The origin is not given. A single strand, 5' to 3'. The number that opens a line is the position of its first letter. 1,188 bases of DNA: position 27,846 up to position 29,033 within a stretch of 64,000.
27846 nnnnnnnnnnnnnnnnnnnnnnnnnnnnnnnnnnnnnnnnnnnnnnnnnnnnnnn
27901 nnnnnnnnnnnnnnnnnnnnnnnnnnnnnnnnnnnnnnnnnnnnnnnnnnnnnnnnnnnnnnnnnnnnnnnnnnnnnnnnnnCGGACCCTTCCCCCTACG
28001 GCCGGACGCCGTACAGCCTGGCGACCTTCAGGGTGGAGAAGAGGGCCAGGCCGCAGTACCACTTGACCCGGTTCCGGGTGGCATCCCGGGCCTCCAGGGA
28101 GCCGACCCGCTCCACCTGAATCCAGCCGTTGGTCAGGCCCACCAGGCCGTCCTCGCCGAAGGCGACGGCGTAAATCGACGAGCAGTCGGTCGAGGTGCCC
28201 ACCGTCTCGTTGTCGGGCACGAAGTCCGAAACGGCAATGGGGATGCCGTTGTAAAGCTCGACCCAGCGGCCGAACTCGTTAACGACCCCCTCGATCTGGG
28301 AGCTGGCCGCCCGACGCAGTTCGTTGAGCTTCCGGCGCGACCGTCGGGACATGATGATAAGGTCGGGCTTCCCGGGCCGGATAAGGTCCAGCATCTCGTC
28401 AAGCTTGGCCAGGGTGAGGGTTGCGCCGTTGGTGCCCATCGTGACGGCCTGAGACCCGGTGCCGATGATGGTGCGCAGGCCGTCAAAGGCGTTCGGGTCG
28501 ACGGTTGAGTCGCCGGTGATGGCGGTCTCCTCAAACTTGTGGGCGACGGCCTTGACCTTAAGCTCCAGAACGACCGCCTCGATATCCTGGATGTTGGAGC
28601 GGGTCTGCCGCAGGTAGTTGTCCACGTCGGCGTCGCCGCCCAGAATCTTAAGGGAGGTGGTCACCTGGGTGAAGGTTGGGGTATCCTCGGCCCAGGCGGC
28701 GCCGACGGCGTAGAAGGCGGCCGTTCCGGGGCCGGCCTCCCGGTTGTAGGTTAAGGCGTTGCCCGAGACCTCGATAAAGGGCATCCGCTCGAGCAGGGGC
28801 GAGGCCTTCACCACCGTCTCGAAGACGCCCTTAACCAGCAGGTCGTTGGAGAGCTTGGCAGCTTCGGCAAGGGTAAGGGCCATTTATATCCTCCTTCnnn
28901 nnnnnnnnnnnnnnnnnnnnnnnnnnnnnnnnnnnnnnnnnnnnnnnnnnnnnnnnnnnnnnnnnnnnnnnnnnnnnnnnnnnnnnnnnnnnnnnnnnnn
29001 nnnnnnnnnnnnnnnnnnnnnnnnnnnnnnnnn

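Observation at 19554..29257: Phage head/tail/lysis genes run without a break into an imuB-dnaE2 mutasome cassette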

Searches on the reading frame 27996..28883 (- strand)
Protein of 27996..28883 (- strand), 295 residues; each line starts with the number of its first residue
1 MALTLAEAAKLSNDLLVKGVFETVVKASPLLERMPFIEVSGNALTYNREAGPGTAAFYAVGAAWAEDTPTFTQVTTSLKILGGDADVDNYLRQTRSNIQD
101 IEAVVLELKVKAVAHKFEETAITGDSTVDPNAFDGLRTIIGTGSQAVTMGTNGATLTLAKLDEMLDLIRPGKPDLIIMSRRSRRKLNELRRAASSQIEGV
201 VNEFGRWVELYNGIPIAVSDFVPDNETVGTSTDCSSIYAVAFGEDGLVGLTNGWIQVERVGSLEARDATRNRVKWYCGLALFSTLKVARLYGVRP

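Call 4: search_protein_families(library=pfam, max_evalue=0.01, proteins=[window:27996-28883:-])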
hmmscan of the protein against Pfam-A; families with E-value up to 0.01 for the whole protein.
window:27996-28883:- (295 aa): 2 families
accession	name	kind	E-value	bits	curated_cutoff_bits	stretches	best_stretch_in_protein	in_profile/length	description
PF20911.3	GP7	-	1e-05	25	27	1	20-138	9-128/313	Major capsid protein GP7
PF17236.8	SU10_MCP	-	0.00042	20.4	24.1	1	103-228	106-240/292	SU10 major capsid protein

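Call 5: search_protein_families(library=phrogs, max_evalue=0.01, proteins=[window:27996-28883:-])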
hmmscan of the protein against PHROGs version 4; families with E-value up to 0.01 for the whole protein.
window:27996-28883:- (295 aa): 7 families
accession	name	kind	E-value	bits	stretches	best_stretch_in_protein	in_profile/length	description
phrog_212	-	head and packaging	8.8e-76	256.2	1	1-293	4-293/301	major head protein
phrog_31318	-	unknown function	2.7e-27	96.3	1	157-294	2-145/147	-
phrog_10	-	head and packaging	9.7e-10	39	1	16-229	373-576/752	major head protein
phrog_617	-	head and packaging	5.8e-09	36.4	1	7-228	346-564/626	major head protein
phrog_752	-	head and packaging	1.4e-05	25.2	1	67-164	103-202/475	major head protein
phrog_11320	-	unknown function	6.8e-05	22.9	1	100-234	116-253/324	-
phrog_25898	-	head and packaging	0.00049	20.2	1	55-166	156-271/394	major head protein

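Call 6: find_encoding_contigs(protein=window:27996-28883:-, flank=10000, max_places=10)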
Protein window:27996-28883:- (295 aa): 1 contig read that carries it; 1 place shown.
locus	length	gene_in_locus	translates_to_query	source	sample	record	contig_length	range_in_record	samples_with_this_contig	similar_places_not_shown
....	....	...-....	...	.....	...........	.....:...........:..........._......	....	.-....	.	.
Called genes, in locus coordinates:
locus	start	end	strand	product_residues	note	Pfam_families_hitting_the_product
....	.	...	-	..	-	?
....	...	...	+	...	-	-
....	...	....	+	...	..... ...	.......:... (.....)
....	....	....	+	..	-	-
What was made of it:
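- Tried and rejected: An exact-sequence look-up of the MCP gave only a 2-kb Logan contig (call 6).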

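Call 9: find_related_loci(query=window:27996-28883:-, collection=viral_contigs, flank=10000)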
Query window:27996-28883:- (295 aa) in viral_contigs; peptide patterns used: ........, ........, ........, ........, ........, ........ (x = any residue, [..] = any of these).
6 stretches matched a pattern; 3 encode a relative of the query (tblastn E <= 1e-3); 3 distinct loci.
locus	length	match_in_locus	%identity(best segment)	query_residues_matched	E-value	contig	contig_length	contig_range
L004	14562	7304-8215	42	1-294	3e-60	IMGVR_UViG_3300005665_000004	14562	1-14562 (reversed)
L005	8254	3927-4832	40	1-294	1e-57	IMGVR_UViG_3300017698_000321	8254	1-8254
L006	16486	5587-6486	32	1-295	1e-34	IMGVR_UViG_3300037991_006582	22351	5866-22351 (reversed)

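Call 17: find_homologous_proteins(query=window:27996-28883:-, max_evalue=1e-20)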
Query window:27996-28883:- (295 aa): 6148 proteins with E <= 1e-20 among 8000 candidates; the best 120 are listed.
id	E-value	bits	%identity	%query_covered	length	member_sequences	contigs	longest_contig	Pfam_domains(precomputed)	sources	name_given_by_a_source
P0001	5.5e-189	645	100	100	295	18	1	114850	PF20911.4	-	-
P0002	4.5e-173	592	94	100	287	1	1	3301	-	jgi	-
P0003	4.2e-127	442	68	100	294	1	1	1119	PF05065.20,PF20911.4,PF17236.9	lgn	-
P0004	1.8e-125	436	67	100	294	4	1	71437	PF05065.20,PF20911.4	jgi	jgi:HK97 family phage major capsid protein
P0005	2.0e-120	420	66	100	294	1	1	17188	PF05065.20,PF20911.4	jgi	jgi:HK97 family phage major capsid protein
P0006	2.6e-117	409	65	100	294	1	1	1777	PF05065.20,PF20911.4,PF17236.9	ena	-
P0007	4.9e-117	409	64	100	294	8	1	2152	PF05065.20,PF20911.4,PF17236.9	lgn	-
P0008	7.0e-117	408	64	100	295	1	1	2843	PF20911.4,PF17236.9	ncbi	ncbi:MAG: major capsid protein [Dehalococcoidia bacterium]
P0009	8.8e-117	408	64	100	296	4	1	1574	PF05065.20,PF20911.4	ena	-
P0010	6.7e-116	405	63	100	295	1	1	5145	PF05065.20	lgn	-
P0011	6.7e-116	405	64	100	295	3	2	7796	PF05065.20,PF17236.9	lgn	-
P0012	7.0e-116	405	61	100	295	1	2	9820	PF05065.20,PF20911.4,PF17236.9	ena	-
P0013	1.1e-115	404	63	100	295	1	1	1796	PF05065.20,PF20911.4,PF17236.9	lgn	-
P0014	1.2e-115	404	63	100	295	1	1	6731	PF05065.20,PF20911.4,PF17236.9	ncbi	-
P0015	1.5e-115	404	61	100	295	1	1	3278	PF05065.20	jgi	jgi:HK97 family phage major capsid protein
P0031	1.1e-114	401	65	100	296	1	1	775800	PF05065.20,PF20911.4,PF17236.9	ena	-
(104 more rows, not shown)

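Call 19: find_encoding_contigs(protein=P0031, flank=10000, max_places=3)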
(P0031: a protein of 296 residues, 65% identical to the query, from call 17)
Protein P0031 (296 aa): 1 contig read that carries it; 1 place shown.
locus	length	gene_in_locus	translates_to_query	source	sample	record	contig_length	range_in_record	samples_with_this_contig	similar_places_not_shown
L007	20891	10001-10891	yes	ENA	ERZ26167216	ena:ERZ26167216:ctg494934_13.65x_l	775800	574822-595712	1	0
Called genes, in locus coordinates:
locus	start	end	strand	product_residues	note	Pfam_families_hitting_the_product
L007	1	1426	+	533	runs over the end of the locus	PF08529:NusA_N, PF00575:S1 (weak), PF13184:KH_NusA_1st, PF26594:KH_NusA_2nd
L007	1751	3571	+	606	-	PF04760:IF2_N, PF00009:GTP_EFTU, PF00025:Arf (weak), PF00071:Ras (weak), PF01926:MMR_HSR1, PF02421:FeoB_N (faint), PF22042:EF-G_D2, PF11987:IF-2, +1 more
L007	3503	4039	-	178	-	-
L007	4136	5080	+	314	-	PF01509:TruB_N, PF16198:TruB_C_2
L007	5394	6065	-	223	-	PF02811:PHP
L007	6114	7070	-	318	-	PF00106:adh_short, PF08659:KR, PF13561:adh_short_C2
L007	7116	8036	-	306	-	PF00106:adh_short, PF08659:KR, PF13561:adh_short_C2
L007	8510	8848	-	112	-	PF02452:PemK_toxin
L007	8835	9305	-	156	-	PF12728:HTH_17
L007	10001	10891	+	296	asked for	PF05065:Phage_capsid, PF20911:GP7 (faint), PF17236:SU10_MCP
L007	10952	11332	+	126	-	-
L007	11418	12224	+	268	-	-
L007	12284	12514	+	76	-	-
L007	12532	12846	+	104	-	-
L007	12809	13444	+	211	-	-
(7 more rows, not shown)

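Call 20: find_encoding_contigs(protein=P0004, flank=10000, max_places=3)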
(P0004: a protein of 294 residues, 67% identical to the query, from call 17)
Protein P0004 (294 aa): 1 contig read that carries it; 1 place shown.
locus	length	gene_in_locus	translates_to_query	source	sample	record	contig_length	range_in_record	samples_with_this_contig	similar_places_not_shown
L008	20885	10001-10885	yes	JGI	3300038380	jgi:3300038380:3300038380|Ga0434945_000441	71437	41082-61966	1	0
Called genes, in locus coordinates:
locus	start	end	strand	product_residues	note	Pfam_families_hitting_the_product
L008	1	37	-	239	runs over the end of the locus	PF02310:B12-binding, PF04055:Radical_SAM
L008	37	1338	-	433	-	PF13439:Glyco_transf_4, PF13579:Glyco_trans_4_4 (weak), PF00534:Glycos_transf_1, PF13692:Glyco_trans_1_4, PF13524:Glyco_trans_1_2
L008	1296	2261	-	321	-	PF01073:3Beta_HSD, PF01370:Epimerase, PF02719:Polysacc_synt_2, PF04321:RmlD_sub_bind, PF13460:NAD_binding_10 (weak), PF16363:GDP_Man_Dehyd, PF07993:NAD_binding_4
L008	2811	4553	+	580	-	PF01979:Amidohydro_1, PF07969:Amidohydro_3 (weak), PF13382:Adenine_deam_C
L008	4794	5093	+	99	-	-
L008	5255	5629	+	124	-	-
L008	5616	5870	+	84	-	-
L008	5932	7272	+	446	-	-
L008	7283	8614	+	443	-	PF05133:SPP1_portal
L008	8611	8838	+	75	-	-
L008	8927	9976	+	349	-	-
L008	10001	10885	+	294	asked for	PF05065:Phage_capsid, PF20911:GP7 (faint)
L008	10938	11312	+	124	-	-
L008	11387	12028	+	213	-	PF24175:SU10_adaptor (weak)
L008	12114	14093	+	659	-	-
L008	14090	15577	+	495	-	-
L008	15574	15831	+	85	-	-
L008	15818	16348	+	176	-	PF01510:Amidase_2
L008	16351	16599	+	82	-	-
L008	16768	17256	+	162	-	PF19928:DUF6391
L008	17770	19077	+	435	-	PF13692:Glyco_trans_1_4, PF00534:Glycos_transf_1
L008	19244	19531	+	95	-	PF08734:GYD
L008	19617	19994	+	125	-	PF04977:DivIC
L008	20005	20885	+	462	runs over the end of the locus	-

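Call 29: search_protein_families(library=ncbifam, max_evalue=0.01, proteins=[window:27996-28883:-])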
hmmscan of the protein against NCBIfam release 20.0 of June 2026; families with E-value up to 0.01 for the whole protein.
window:27996-28883:- (295 aa): 3 families
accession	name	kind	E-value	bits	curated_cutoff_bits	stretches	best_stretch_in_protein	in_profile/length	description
NF045672.1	MCP_gp7_epsi_15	equivalog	1.5e-59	202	75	1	4-292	1-308/309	major capsid protein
TIGR01554.3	major_cap_HK97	equivalog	4e-07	29.5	27.5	1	19-168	123-262/385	phage major capsid protein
NF033394.1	capsid_maj_Podo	equivalog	1.3e-06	27.9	80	1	5-225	2-252/311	phage major capsid protein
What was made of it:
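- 27996..28883 (-): HK97-fold major capsid protein, 295 aa (epsilon15 gp7 / SU10 type). phrog_212 E 9e-76 and NF045672 E 1.5e-59 (calls 5, 29).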

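Call 33: search_solved_structures(query=window:27996-28883:-, max_evalue=1)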
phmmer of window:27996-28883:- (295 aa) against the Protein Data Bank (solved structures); distinct sequences matched with E-value up to 1: 2.
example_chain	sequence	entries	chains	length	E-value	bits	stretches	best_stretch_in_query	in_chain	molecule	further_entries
9y6u_IA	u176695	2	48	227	0.78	12.5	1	158-240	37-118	Gp77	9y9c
6pdq_A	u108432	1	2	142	0.83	12.4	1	195-269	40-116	Ancestral Effector Caspase-3/6/7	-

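Call 59: find_related_loci(query=A3, collection=metagenome_contigs, flank=10000)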
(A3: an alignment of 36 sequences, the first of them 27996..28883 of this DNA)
Query A3 (295 aa) in metagenome_contigs; peptide patterns used: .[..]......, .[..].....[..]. (x = any residue, [..] = any of these).
600 stretches matched a pattern (row limit reached: there are more); 539 encode a relative of the query (tblastn E <= 1e-3); the best 80 are kept; 80 distinct loci.
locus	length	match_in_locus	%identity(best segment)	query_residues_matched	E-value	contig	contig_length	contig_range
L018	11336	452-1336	97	1-295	0e+0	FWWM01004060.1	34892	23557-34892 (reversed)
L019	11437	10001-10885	97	1-295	0e+0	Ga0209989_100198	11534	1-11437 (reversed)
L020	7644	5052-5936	62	1-295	6e-124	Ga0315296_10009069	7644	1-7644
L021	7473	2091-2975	60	1-295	1e-122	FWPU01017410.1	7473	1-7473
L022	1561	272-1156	60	1-295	1e-131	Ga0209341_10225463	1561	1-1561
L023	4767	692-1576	59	1-295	1e-122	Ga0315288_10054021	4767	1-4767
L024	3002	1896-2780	61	1-295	5e-126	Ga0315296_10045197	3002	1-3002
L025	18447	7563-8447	60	1-295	3e-121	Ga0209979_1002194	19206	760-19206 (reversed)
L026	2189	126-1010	64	1-294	3e-128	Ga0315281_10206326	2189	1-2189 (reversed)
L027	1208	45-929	59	1-295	2e-132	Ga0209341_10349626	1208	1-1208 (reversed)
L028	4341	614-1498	61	1-295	1e-122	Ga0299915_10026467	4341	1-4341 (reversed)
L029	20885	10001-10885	61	1-295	7e-121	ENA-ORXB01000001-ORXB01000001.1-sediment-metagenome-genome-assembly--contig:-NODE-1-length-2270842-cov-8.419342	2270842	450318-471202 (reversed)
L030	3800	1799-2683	60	1-295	3e-123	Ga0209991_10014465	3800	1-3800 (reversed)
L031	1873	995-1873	61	1-293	8e-129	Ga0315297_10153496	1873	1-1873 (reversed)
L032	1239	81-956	62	1-294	1e-131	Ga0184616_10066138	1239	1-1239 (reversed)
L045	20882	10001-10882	61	1-294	9e-119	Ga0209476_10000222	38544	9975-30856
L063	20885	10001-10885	59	1-295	4e-117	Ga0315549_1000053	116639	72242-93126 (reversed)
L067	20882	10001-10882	61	1-294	3e-117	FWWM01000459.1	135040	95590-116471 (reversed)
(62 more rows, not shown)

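Call 61: search_dna_similar(query=window:27996-28883:-, collection=phages, mode=protein, max_rows=15)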
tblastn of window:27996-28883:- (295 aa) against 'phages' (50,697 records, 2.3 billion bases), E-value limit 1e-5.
Records with a match: 288; places in all: 288; records where one place covers at least 80% of the query: 285.
Best place of each record, by identity: <60% 288.
By first word of the organism name: Pseudomonas 89; Caulobacter 39; Xanthomonas 24; Streptomyces 16; Paenibacillus 13; Brevundimonas 13; Stenotrophomonas 11; Rhizobium 10; Bordetella 9; Gordonia 8; and 25 more.
By host as written in the record: Pseudomonas aeruginosa 31; Pseudomonas aeruginosa PAO1 23; Caulobacter vibrioides CB15 22; - 14; Paenibacillus larvae 11; Bordetella bronchiseptica ATCC 10580 9; Pseudomonas aeruginosa PA14 8; Brevundimonas pondensis LVF1 8; and 87 more.
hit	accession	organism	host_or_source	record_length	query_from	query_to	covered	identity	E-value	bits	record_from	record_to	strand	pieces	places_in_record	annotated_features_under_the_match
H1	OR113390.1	Clostridium phage vB_CtyS-FA70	Clostridium sp.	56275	1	294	100%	44.1%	2e-52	190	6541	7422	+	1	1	hypothetical protein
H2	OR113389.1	Clostridium phage vB_CtyS-FA67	Clostridium sp.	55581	1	294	100%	44.0%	7e-52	188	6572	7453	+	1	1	hypothetical protein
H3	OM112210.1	Bacillus phage PK2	Bacillus sp. (in: Bacteria)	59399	1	293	99%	41.7%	4e-52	189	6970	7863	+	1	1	hypothetical protein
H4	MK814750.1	Gordonia phage Ewald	Gordonia terrae CAG3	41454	1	294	100%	41.4%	2e-54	195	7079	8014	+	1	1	10: major capsid protein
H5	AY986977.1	Xanthomonas phage Xp15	-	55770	3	295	99%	41.3%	1e-51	187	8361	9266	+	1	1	putative phage structural protein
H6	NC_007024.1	Xanthomonas phage Xp15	Xanthomonas campestris pv. pelargonii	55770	3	295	99%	41.3%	1e-51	187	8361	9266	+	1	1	major head protein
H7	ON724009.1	Gordonia phage Meyran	Gordonia terrae 3612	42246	1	293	99%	40.9%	4e-50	183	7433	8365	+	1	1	9: major capsid protein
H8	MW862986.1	Gordonia phage Phishy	Gordonia terrae 3612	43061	1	293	99%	40.9%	4e-50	183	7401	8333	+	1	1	10: major capsid protein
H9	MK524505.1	Gordonia phage Dogfish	Gordonia terrae 3612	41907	1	293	99%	40.9%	4e-50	183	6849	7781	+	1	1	9: major capsid protein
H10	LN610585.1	Pseudomonas phage vB_PaeS_PAO1_Ab20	Pseudomonas aeruginosa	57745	2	293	99%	40.7%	5e-45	168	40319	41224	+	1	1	record has no annotation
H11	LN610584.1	Pseudomonas phage vB_PaeS_PAO1_Ab19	Pseudomonas aeruginosa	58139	2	293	99%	40.7%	8e-45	167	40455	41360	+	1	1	record has no annotation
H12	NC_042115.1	Pseudomonas phage vB_PaeS_PAO1_Ab19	Pseudomonas aeruginosa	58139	2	293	99%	40.7%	8e-45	167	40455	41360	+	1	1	major head protein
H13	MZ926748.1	Pseudomonas phage AIIMS-Plu-RaNi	Pseudomonas luteola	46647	2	293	99%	40.7%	2e-44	166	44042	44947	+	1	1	major head protein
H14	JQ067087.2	Pseudomonas phage PaMx11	Pseudomonas aeruginosa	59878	2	293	99%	40.7%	3e-44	166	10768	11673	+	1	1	major head protein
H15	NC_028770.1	Pseudomonas phage PaMx11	Pseudomonas aeruginosa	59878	2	293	99%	40.7%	3e-44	166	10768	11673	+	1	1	major head protein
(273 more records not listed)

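Call 73: search_protein_families(library=pfam, max_evalue=0.001, proteins=[L029:8703-9914:+, L029:11069-12379:+, L029:7921-8619:+, L029:12406-14688:-, L045:9531-9986:-, L045:7833-9500:-, L045:11091-12797:-, L067:7718-9865:-, L067:10913-11407:+, L067:11486-12511:-])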
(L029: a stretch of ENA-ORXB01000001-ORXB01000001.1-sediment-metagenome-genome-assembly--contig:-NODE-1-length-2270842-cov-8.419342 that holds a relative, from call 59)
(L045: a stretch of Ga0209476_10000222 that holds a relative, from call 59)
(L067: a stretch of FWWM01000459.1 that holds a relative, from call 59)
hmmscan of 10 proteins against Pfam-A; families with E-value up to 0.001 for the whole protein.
L029:8703-9914:+ (403 aa): 1 family
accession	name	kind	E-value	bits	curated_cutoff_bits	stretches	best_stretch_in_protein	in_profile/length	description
PF00144.29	Beta-lactamase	-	6.1e-72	243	27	1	21-387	3-317/329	Beta-lactamase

L029:11069-12379:+ (436 aa): 1 family
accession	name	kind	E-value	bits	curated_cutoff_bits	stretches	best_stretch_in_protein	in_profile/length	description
PF00067.27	p450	-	1.3e-31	110.3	22.8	1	209-398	207-433/462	Cytochrome P450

L029:7921-8619:+ (232 aa): 1 family
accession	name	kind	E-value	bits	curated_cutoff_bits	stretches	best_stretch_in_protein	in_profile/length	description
PF24837.1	AMIN-like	-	1e-25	90.7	27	1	109-229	4-128/129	AMIN-like domain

L029:12406-14688:- (760 aa): 9 families
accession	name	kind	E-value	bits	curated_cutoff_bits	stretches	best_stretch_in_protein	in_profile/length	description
PF08448.16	PAS_4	-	4.2e-36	124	23.1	3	458-558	4-109/110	PAS fold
PF00989.32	PAS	-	4.2e-32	111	22.6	2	206-314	3-113/113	PAS fold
PF08447.18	PAS_3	-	5.8e-30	103.9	25.6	2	228-301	3-78/89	PAS fold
PF00990.26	GGDEF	-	2.5e-28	99.3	23.8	1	596-749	1-161/161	Diguanylate cyclase, GGDEF domain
PF13426.13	PAS_9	-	1.7e-24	86.5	27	2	215-316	2-103/103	PAS domain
PF13188.13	PAS_8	-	7e-14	51.6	21.8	1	206-258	3-55/65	PAS domain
PF12860.13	PAS_7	-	7.6e-07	29.7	27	0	341-449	7-115/115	PAS fold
PF14598.12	PAS_11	-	1.9e-05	25.1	25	1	465-518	8-61/109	PAS domain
PF13596.12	PAS_10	-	0.001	20.2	22.1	0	464-525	14-74/106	PAS domain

L045:9531-9986:- (151 aa): 1 family
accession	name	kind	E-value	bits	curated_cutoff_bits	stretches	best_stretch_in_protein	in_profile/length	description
PF01155.25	HypA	-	2.8e-06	27.7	28.9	1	88-139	48-98/112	Hydrogenase/urease nickel incorporation, metallochaperone, hypA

L045:7833-9500:- (555 aa): 9 families
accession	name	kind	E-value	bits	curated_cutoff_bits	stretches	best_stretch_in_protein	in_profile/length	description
PF01593.30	Amino_oxidase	-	9.5e-20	71.7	19.8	1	23-290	1-256/443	Flavin containing amine oxidoreductase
PF01266.30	DAO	-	2.9e-13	50.5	27.9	2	15-55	1-46/353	FAD dependent oxidoreductase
PF13450.12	NAD_binding_8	-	1.5e-11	44.8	21.9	1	18-83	1-65/68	NAD(P)-binding Rossmann-like domain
PF00890.30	FAD_binding_2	-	2.3e-09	37.4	20.4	1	15-51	1-37/414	FAD binding domain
PF12831.13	FAD_oxidored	-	4.1e-06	26.8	27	1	15-52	1-38/416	FAD dependent oxidoreductase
PF07992.20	Pyr_redox_2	-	5.5e-05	23.2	26.1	1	15-44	2-33/291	Pyridine nucleotide-disulphide oxidoreductase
PF01946.23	Thi4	-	0.00026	20.7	26.2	1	14-52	18-57/235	Thi4 family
PF01494.25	FAD_binding_3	-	0.00035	20.3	22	1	14-45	2-33/349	FAD binding domain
PF05834.18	Lycopene_cycl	-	0.00098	18.7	23.4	0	15-44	1-32/380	Lycopene cyclase protein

L045:11091-12797:- (568 aa): 3 families
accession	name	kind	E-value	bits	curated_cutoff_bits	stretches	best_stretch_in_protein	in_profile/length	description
PF00916.26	Sulfate_transp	-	8.3e-73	245.8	23.2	1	23-388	1-379/380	Sulfate permease family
PF01740.26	STAS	-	2.1e-14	53.6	22.6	1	448-543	6-102/106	STAS domain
PF16983.11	MFS_MOT1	-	3e-05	24.8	30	1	270-364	16-109/111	Molybdate transporter of MFS superfamily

L067:7718-9865:- (715 aa): 7 families
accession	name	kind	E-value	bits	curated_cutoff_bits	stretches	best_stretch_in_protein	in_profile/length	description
PF02754.22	CCG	-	7.8e-35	119.3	20.6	2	584-671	1-84/85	Cysteine-rich domain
PF13187.11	Fer4_9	-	1.1e-08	35.3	27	1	315-393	2-48/52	4Fe-4S dicluster domain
PF13237.11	Fer4_10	-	4.9e-08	33.2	25.5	1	311-393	5-53/53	4Fe-4S dicluster domain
PF13183.11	Fer4_8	-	2e-07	31.9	27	1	313-395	3-67/68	4Fe-4S dicluster domain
PF12838.12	Fer4_7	-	2.4e-05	25.1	27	1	314-394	1-50/52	4Fe-4S dicluster domain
PF12797.12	Fer4_2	-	0.00013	22.2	24.5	1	306-327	1-22/22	4Fe-4S binding domain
PF13534.11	Fer4_17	-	0.00026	21.9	22.2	0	315-394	2-58/61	4Fe-4S dicluster domain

L067:10913-11407:+ (164 aa): 2 families
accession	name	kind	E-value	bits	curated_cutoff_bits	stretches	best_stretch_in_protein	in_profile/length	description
PF14662.11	KASH_CCD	-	0.00037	21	43.3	1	4-77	94-167/191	Coiled-coil region of CCDC155 or KASH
PF08614.16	ATG16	-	0.00085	20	33.7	1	9-86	99-176/200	Autophagy protein 16 (ATG16)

L067:11486-12511:- (341 aa): 6 families
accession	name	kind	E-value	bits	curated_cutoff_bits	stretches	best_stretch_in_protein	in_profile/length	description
PF08240.17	ADH_N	-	4.8e-26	91.5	23.5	1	25-125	2-95/104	Alcohol dehydrogenase GroES-like domain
PF00107.32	ADH_zinc_N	-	4e-23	82.2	31.8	1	175-300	1-126/129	Zinc-binding dehydrogenase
PF13602.12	ADH_zinc_N_2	-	9e-10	40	27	1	213-339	7-134/134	Zinc-binding dehydrogenase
PF16912.11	Glu_dehyd_C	-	1.1e-05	25.5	34.9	1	167-339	33-209/211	Glucose dehydrogenase C-terminus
PF01728.25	FtsJ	-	3.2e-05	24.4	24.1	1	160-240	16-99/181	FtsJ-like methyltransferase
PF01262.27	AlaDh_PNT_C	-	0.00023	21.1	23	1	160-240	24-100/214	Alanine dehydrogenase/PNT, C-terminal domain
